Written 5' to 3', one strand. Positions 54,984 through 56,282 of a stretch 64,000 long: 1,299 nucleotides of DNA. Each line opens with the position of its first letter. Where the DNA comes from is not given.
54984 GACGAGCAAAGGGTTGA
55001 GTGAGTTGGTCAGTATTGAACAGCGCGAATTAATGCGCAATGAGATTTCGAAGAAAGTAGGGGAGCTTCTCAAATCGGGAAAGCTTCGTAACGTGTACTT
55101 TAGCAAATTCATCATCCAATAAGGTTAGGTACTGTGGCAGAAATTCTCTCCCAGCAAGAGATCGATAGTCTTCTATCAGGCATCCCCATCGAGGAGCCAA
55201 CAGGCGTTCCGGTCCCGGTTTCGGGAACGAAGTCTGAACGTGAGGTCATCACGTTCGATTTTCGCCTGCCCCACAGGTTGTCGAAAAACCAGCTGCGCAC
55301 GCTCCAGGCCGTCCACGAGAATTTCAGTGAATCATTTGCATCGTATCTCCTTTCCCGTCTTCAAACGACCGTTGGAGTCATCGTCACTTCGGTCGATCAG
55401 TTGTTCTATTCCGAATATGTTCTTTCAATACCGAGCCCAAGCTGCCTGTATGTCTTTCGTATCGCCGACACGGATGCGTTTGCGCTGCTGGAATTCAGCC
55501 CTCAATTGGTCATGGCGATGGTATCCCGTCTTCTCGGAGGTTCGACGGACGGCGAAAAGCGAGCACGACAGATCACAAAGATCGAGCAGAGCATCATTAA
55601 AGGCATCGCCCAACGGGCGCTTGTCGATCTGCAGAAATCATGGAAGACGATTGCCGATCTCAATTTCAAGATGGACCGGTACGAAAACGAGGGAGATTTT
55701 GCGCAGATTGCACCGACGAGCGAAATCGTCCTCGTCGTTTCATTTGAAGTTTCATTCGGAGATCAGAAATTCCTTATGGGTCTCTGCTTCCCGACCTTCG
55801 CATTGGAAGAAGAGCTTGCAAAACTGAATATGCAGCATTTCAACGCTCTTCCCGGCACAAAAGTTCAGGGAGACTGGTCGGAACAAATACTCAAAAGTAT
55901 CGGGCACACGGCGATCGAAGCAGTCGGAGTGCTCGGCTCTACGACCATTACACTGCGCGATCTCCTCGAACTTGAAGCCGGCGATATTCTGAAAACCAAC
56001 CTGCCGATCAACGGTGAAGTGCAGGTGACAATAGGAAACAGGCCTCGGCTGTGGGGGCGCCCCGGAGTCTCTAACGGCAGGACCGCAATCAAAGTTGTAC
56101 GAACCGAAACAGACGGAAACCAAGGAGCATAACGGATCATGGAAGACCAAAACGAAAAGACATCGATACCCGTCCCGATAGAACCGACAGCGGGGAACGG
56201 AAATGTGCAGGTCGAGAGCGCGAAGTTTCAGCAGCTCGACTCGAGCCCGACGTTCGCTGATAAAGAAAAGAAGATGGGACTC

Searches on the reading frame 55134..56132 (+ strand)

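Call 71: search_protein_families(library=pfam, proteins=[window:55134-56132:+], max_evalue=0.00001)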
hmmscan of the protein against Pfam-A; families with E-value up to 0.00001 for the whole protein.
window:55134-56132:+ (332 aa): 2 families
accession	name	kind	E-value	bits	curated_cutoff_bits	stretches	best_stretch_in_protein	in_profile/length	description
PF02154.20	FliM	-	8.7e-47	160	27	1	41-227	1-188/192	Flagellar motor switch protein FliM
PF01052.25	FliMN_C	-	9.2e-18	64.4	23.8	1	256-323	3-70/73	Type III flagellar switch regulator (C-ring) FliN C-term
